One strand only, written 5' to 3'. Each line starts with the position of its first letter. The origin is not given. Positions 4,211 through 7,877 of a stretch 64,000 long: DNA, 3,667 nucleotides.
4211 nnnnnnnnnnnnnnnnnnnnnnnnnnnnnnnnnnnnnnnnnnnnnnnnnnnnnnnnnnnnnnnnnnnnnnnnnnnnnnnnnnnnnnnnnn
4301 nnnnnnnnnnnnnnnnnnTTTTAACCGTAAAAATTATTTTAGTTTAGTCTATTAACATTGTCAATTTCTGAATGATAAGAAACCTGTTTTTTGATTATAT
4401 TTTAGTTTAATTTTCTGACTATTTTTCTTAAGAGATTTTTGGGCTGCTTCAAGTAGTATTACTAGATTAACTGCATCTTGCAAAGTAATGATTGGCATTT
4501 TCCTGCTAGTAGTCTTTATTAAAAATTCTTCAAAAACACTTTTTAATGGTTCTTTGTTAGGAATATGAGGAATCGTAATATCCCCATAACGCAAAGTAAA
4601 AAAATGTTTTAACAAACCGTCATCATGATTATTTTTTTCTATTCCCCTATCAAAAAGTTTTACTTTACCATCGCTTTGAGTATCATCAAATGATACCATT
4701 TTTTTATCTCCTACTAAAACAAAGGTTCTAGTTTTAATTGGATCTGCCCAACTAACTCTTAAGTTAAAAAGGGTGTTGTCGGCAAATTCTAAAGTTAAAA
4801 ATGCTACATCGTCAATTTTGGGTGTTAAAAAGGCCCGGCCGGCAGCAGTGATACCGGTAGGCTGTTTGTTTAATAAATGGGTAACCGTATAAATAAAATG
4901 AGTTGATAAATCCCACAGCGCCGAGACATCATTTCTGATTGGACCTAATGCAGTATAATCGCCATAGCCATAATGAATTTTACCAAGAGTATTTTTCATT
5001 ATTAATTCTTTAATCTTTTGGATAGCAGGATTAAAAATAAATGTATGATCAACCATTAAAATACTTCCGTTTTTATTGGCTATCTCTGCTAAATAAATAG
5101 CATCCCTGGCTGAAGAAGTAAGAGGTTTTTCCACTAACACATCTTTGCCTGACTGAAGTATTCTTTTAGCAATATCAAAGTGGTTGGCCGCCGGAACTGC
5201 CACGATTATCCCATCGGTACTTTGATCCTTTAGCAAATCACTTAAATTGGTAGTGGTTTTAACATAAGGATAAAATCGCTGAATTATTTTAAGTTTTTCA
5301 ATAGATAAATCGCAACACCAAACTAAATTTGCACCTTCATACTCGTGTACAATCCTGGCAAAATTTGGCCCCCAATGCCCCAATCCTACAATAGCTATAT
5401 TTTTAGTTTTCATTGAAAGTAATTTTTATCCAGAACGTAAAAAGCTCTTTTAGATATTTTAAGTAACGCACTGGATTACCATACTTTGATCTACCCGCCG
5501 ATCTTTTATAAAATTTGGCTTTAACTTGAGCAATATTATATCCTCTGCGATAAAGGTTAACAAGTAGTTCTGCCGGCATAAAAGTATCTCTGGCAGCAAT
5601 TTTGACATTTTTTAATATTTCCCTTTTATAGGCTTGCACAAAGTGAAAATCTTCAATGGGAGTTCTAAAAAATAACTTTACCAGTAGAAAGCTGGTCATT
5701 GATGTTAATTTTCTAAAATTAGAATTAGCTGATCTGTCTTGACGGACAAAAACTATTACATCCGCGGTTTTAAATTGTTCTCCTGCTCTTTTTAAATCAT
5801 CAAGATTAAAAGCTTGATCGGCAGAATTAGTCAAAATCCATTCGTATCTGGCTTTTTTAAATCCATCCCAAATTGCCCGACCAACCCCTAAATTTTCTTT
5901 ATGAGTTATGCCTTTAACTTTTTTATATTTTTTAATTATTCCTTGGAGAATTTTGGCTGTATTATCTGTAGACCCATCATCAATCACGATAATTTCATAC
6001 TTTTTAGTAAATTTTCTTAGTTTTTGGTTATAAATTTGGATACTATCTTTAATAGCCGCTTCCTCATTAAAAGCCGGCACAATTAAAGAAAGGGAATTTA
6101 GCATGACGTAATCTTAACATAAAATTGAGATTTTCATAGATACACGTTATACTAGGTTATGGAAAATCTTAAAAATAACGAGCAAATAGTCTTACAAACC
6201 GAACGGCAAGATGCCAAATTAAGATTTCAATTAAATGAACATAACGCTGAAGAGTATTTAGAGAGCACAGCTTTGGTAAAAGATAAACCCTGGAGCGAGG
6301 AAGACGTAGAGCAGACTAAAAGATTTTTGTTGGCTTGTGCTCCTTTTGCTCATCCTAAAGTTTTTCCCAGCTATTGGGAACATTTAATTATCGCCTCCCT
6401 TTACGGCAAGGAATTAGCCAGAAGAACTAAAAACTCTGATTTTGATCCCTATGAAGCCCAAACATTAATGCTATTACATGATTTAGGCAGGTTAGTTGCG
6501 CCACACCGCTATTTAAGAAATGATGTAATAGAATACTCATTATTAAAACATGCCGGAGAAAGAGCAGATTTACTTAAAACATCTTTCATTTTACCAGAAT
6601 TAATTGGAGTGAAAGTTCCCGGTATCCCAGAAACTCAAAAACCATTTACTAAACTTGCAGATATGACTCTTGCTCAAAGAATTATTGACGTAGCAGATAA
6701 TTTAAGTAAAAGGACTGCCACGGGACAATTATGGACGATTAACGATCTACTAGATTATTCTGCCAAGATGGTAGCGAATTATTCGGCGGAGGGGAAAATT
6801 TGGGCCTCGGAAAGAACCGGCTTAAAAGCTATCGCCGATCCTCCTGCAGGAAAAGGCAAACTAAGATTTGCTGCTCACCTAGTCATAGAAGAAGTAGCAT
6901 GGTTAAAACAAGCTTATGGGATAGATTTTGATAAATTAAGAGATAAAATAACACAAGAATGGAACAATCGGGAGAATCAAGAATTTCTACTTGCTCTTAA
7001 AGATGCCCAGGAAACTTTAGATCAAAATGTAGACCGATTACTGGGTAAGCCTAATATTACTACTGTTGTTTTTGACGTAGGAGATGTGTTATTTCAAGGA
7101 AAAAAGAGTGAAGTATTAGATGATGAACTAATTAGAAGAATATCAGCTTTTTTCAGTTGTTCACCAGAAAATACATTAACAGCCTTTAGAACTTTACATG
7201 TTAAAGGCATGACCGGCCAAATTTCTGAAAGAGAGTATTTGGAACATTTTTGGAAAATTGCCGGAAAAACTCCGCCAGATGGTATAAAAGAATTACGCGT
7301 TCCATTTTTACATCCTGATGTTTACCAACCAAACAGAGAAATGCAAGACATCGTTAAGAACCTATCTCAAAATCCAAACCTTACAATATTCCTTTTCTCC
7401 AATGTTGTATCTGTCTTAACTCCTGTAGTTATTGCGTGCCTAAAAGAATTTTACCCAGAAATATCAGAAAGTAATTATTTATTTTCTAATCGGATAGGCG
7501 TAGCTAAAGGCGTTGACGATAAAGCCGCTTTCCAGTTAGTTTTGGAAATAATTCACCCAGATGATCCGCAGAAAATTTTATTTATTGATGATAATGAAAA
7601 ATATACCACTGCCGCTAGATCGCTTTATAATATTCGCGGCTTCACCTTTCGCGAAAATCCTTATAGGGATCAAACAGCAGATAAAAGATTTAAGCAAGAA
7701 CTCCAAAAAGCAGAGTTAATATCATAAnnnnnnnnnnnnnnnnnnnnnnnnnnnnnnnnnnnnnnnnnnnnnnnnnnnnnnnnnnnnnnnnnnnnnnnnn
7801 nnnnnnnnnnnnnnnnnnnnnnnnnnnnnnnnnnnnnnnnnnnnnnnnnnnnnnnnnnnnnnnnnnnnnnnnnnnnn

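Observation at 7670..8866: Hexapeptide acetyltransferase fused to a Dpm1-like GT2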

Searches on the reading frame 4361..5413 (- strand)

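Call 3: search_protein_families(library=pfam, proteins=[window:4361-5413:-], max_evalue=0.01)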
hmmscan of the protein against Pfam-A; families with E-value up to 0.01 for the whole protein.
window:4361-5413:- (350 aa): 4 families
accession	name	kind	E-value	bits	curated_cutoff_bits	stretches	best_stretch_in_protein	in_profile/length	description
PF01408.29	GFO_IDH_MocA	-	2.2e-22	80.4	24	1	5-123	2-120/120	Oxidoreductase family, NAD-binding Rossmann fold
PF22725.1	GFO_IDH_MocA_C3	-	1.9e-12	47.7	27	1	131-240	1-123/124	GFO/IDH/MocA C-terminal domain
PF02894.22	GFO_IDH_MocA_C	-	1.7e-07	31.7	22.9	1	164-337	41-218/218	Oxidoreductase family, C-terminal alpha/beta domain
PF03807.23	F420_oxidored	-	0.0038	18.2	21.6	0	6-89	2-85/94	NADP oxidoreductase coenzyme F420-dependent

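Call 4: search_protein_families(library=ncbifam, proteins=[window:4361-5413:-], max_evalue=0.01)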
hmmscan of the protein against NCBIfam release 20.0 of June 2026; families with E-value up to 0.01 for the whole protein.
window:4361-5413:- (350 aa): 13 families
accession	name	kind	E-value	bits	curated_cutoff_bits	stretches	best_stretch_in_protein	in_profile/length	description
NF040723.1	UDP-GlcNAcDh_Arch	equivalog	5.1e-39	134.6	450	1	6-260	3-253/302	UDP-N-acetylglucosamine 3-dehydrogenase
TIGR04380.1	myo_inos_iolG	equivalog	6e-23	81.2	355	1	5-332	3-327/330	inositol 2-dehydrogenase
NF008607.0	PRK11579.1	subfamily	1.4e-15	57.1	330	1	39-151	38-150/346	oxidoreductase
NF041392.1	XylDh_Gfo6_Halo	equivalog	3.3e-14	52.5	350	1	5-153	18-170/350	D-xylose 1-dehydrogenase Gfo6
NF007574.0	PRK10206.1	equivalog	7.1e-13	48.3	352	1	46-146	46-146/345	oxidoreductase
NF052479.1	LevoglcsnDh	equivalog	7.8e-12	44.6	650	1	40-152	48-160/386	levoglucosan dehydrogenase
NF058561.1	BT_2158_fam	equivalog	3.5e-11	42.4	750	1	5-147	37-178/487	glycoside 3-dehydrogenase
NF052679.1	InsChiInosDhIolG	equivalog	1.7e-08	33.9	540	1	5-145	4-147/343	bifunctional inositol 2-dehydrogenase/D-chiro-inositol 1-dehydrogenase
NF058563.1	BT_2159_fam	equivalog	3.2e-08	33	650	1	5-146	2-143/350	disaccharide 3-dehydrogenase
NF003995.0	PRK05472.2-4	subfamily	0.0046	16.5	126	1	2-89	82-169/213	redox-sensing transcriptional repressor Rex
NF006307.0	PRK08507.1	equivalog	0.0053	16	295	1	5-94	2-87/275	prephenate dehydrogenase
NF005694.0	PRK07502.1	equivalog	0.007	15.6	409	1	4-88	7-89/310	prephenate/arogenate dehydrogenase family protein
NF009825.0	PRK13302.1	equivalog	0.0083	15.6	253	0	3-121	6-121/271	aspartate dehydrogenase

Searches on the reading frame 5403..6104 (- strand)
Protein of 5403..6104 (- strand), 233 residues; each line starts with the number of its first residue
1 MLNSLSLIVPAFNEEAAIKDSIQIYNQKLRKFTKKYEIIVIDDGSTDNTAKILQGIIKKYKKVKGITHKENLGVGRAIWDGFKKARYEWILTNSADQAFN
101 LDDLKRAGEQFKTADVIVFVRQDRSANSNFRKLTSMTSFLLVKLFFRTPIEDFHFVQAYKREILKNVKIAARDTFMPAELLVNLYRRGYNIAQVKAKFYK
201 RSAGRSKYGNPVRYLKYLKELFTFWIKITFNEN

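Call 3: search_protein_families(library=pfam, proteins=[window:5403-6104:-], max_evalue=0.01)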
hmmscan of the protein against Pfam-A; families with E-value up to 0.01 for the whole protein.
window:5403-6104:- (233 aa): 4 families
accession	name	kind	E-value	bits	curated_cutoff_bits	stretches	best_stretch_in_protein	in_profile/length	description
PF00535.33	Glycos_transf_2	-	2e-27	96.6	23.3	1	6-163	1-163/168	Glycosyl transferase family 2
PF10111.15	Glyco_tranf_2_2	-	3.6e-07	30.4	27.3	1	6-106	1-101/276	Glycosyltransferase like family 2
PF13641.12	Glyco_tranf_2_3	-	0.00011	22.8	27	1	5-124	3-124/230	Glycosyltransferase like family 2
PF13704.12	Glyco_tranf_2_4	-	0.0081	17.1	27.5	0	13-100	2-85/98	Glycosyl transferase family 2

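Call 4: search_protein_families(library=ncbifam, proteins=[window:5403-6104:-], max_evalue=0.01)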
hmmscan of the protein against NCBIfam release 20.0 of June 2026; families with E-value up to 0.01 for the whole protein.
window:5403-6104:- (233 aa): 23 families
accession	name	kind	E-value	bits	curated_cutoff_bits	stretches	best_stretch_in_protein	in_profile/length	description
NF007986.1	PRK10714.1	equivalog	3.7e-22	78.7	529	1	3-222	6-223/316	undecaprenyl-phosphate 4-deoxy-4-formamido-L-arabinose transferase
TIGR03937.1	PgaC_IcaA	equivalog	1.5e-16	60.4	422.3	1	3-100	45-139/407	poly-beta-1,6-N-acetyl-D-glucosamine synthase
NF047588.1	GlcsyltransPgfSStrep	equivalog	1.8e-14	53.7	500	1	5-137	3-136/308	glycosyltransferase PgfS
NF007482.0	PRK10073.1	equivalog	2.1e-12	46.7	423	1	3-97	6-96/334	glycosyltransferase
NF047683.1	TeichurnBiosyTuaG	equivalog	1.6e-11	44.3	400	1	4-109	7-109/252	teichuronic acid biosynthesis protein TuaG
TIGR04283.1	glyco_like_mftF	equivalog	3.8e-10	39.7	182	1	5-111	1-97/221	TIGR04283 family arsenosugar biosynthesis glycosyltransferase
NF041391.1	DPhHxTase_Halo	equivalog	6.9e-10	38.3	375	1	11-205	3-189/213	dolichyl-phosphate hexose transferase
TIGR04182.1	glyco_TIGR04182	equivalog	1.2e-09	38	325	1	6-213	3-205/293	S-layer glycoprotein N-glycosyltransferase AglJ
NF010496.0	PRK13915.1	equivalog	2.6e-09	36.6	262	1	4-87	32-117/307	glucosyl-3-phosphoglycerate synthase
NF058614.1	PPMAGASynPpgS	equivalog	3.3e-09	36.5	370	1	7-124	4-116/226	polyprenyl-phospho-N-acetylgalactosaminyl synthase PpgS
NF041875.1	EPS_EpsD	equivalog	5.6e-08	32.5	370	1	5-106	1-99/325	exopolysaccharide biosynthesis glycosyltransferase EpsD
TIGR03469.1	HpnB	hypoth_equivalog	3.1e-06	26.4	379.25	1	5-112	46-161/386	hopene-associated glycosyltransferase HpnB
NF038302.1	EPS_HpsE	equivalog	4.7e-06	25.8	300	1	5-68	3-66/307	hormogonium polysaccharide biosynthesis glycosyltransferase HpsE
NF053846.1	glyco_with_XrtP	equivalog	1.1e-05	24.3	520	1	7-79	45-116/440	XrtP-associated glycosyltransferase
NF050050.1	ProtGlycPglI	equivalog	1.3e-05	24.8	500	1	4-91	3-88/306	GalNAc(5)-diNAcBac-PP-undecaprenol beta-1,3-glucosyltransferase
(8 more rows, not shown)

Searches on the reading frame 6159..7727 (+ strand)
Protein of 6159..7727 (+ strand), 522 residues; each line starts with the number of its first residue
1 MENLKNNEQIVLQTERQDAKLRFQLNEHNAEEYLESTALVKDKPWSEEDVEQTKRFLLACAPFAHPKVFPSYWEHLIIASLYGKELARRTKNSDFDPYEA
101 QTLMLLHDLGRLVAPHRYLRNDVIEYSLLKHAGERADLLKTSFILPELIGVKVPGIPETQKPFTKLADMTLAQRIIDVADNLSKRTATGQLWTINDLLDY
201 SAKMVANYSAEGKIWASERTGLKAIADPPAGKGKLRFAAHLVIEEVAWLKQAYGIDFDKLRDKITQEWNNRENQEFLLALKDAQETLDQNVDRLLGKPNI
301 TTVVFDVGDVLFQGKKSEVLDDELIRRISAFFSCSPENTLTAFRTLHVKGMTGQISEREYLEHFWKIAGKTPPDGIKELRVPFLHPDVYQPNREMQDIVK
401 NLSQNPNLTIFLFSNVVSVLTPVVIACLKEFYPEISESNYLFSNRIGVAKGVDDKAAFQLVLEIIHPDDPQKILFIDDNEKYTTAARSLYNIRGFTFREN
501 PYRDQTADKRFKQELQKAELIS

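Call 3: search_protein_families(library=pfam, proteins=[window:6159-7727:+], max_evalue=0.01)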
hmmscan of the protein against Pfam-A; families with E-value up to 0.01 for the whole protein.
window:6159-7727:+ (522 aa): 4 families
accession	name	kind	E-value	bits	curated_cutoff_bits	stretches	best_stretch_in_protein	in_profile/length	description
PF01966.28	HD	-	1.7e-06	28.7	22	1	72-183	1-114/116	HD domain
PF00702.32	Hydrolase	-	0.00039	21.3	26.4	1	300-483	1-184/191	haloacid dehalogenase-like hydrolase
PF08668.18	HDOD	-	0.001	19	22.9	0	70-116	93-137/196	HDOD domain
PF23202.1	PAH_ZNF598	-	0.009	16.7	25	0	323-375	6-56/83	ZNF598 PAH domain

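Call 4: search_protein_families(library=ncbifam, proteins=[window:6159-7727:+], max_evalue=0.01)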
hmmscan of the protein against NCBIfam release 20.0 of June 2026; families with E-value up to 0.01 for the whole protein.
window:6159-7727:+ (522 aa): 0 families
